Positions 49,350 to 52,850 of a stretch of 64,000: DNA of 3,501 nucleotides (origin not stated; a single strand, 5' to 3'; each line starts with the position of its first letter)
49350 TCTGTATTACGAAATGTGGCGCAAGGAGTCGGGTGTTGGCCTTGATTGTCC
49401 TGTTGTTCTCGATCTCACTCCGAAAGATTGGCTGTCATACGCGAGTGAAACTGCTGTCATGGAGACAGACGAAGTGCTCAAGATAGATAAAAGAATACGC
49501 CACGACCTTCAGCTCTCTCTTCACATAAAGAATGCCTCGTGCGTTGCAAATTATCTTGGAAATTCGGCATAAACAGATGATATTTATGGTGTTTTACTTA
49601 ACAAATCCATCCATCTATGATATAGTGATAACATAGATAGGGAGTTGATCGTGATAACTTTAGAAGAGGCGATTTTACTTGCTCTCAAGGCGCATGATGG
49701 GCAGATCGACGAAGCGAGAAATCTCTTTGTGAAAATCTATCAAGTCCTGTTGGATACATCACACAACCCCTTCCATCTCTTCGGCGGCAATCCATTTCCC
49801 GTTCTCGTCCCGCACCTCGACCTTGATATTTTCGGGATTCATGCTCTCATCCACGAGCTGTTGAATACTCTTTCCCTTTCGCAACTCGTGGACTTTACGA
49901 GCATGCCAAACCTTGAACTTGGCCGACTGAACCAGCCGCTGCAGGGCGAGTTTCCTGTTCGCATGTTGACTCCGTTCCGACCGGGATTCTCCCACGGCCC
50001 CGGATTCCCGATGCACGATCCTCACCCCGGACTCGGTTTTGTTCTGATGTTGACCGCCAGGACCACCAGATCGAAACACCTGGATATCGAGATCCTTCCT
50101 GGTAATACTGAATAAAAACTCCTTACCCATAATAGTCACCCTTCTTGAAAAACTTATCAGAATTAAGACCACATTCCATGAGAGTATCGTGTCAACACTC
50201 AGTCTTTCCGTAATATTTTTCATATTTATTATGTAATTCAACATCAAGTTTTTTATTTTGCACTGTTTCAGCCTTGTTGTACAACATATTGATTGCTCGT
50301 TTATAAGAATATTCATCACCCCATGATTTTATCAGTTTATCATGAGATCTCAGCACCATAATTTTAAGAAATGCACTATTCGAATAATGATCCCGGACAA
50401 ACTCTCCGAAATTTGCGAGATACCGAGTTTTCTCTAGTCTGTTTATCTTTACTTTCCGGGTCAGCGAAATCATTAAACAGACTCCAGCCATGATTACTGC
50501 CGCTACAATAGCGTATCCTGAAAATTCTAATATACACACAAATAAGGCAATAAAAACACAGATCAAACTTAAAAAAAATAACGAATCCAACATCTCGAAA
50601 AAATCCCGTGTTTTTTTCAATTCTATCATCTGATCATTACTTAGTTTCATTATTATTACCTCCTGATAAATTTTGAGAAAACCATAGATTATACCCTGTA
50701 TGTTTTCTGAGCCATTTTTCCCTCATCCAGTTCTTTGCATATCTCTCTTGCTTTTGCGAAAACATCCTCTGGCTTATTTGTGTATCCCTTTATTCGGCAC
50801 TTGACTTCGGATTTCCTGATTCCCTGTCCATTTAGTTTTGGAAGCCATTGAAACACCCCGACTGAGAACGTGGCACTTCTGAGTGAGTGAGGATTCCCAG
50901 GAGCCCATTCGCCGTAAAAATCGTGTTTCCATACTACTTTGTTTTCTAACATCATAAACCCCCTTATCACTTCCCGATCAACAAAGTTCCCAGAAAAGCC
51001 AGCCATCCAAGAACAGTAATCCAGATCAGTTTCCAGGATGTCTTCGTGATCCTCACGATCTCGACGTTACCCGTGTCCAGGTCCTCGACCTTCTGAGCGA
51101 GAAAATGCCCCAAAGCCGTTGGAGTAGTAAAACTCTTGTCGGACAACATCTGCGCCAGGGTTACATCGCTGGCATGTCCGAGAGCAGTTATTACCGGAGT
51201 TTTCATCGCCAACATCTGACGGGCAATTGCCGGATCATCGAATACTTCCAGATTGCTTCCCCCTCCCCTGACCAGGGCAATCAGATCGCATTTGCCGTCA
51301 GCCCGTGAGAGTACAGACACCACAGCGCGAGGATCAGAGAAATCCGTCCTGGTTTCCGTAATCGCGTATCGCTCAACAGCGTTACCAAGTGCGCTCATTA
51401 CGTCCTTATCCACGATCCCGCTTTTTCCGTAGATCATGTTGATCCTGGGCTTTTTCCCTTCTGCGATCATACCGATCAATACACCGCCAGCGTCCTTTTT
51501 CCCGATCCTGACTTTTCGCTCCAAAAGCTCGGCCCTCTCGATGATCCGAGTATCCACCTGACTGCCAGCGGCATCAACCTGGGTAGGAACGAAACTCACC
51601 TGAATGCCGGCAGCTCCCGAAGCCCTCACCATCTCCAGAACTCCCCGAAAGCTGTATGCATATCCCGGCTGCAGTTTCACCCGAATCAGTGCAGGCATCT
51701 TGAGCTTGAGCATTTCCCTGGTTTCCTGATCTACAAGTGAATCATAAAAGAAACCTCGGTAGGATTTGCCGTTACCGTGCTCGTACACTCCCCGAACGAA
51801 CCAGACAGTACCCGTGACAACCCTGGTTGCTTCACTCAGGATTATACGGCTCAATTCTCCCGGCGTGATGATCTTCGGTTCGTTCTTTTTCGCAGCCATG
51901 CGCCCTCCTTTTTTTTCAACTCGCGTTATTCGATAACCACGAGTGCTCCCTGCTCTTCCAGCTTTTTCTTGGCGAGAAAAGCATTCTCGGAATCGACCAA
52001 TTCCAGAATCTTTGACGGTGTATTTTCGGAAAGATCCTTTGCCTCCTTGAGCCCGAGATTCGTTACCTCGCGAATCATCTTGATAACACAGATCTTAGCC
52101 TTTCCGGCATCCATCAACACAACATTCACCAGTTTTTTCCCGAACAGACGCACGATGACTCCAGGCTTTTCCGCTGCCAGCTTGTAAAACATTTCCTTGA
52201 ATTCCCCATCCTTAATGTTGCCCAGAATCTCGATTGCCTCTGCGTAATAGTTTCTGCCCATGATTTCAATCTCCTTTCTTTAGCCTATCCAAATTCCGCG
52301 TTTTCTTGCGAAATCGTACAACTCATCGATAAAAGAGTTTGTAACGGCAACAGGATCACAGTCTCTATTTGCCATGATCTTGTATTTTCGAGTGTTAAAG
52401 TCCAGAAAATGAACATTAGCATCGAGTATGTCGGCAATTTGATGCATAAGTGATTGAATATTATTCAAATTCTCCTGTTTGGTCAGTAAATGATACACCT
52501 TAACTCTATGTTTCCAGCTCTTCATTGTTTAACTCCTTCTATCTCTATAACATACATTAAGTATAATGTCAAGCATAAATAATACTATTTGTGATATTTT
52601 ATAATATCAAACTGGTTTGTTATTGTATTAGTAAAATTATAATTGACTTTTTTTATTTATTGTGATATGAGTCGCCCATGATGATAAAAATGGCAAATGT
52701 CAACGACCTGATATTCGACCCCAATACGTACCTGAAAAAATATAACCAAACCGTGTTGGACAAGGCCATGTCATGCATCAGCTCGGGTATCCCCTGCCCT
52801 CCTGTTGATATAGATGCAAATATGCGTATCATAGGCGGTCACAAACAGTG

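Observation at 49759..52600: Operon of translation-factor look-alikes: bL12-like protein, membrane-anchored XseA-like protein and a GGQ release-factor-domain protein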

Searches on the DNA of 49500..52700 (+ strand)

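Call 4: search_dna_similar(query=window:49500-52700:+, collection=plasmids, mode=near)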
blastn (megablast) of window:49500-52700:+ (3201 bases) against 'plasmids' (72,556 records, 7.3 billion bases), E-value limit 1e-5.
No match.

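Call 5: search_dna_similar(query=window:49500-52700:+, collection=phages, mode=near)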
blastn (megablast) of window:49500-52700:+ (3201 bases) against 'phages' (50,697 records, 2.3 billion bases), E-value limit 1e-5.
No match.

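Call 6: search_dna_similar(query=window:49500-52700:+, collection=ecoli_genomes, mode=near)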
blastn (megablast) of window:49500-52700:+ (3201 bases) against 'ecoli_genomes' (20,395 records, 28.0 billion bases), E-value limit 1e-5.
No match.
